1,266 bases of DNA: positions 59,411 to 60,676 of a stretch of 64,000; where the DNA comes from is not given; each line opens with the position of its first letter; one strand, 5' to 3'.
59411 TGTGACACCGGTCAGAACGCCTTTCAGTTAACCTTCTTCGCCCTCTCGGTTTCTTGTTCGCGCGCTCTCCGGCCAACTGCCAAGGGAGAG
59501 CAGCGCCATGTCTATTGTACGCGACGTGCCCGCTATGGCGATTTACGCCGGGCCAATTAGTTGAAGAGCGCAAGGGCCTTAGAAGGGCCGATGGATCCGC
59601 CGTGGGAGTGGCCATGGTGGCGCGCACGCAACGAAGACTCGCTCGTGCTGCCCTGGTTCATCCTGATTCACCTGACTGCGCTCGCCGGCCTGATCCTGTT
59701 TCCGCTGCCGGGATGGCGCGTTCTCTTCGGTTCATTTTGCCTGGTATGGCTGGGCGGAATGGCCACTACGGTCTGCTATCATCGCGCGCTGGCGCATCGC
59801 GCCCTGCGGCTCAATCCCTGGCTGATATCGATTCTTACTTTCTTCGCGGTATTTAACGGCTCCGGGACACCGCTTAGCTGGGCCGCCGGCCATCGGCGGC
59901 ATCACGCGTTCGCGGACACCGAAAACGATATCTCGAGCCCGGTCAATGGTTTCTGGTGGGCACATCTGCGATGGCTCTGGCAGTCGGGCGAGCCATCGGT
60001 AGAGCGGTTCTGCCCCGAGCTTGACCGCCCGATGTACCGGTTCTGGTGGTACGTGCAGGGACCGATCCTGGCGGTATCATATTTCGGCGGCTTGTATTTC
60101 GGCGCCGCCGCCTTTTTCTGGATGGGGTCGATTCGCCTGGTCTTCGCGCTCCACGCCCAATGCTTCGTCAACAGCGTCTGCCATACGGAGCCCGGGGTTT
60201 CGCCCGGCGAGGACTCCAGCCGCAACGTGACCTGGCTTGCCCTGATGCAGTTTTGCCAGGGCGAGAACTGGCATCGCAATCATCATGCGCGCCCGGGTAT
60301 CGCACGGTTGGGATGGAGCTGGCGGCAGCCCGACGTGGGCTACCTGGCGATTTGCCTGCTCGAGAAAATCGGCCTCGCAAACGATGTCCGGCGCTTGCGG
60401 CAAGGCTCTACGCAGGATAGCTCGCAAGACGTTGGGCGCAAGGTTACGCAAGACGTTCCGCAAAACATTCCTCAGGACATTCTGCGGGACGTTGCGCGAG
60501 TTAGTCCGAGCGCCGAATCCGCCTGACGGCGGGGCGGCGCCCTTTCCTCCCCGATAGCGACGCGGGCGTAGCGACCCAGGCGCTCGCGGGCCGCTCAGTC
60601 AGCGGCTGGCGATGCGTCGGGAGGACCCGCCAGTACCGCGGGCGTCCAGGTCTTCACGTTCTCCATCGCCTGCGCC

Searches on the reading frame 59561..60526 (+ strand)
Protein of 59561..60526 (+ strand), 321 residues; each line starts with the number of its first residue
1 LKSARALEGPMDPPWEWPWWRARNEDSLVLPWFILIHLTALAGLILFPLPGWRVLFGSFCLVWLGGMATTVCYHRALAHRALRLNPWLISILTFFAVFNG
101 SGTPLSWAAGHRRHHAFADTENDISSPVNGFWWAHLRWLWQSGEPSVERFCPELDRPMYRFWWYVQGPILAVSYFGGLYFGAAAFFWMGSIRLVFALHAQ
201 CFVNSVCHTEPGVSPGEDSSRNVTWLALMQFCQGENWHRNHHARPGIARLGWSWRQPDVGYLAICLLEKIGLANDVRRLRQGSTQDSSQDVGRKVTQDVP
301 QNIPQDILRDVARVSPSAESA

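Call 5: search_protein_families(library=pfam, proteins=[window:59561-60526:+], max_evalue=0.001)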
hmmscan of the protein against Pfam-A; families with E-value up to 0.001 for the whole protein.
window:59561-60526:+ (321 aa): 1 family
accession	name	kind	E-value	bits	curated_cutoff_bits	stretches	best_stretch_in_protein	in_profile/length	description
PF00487.30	FA_desaturase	-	1.2e-14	55.2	29.7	1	53-248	4-227/253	Fatty acid desaturase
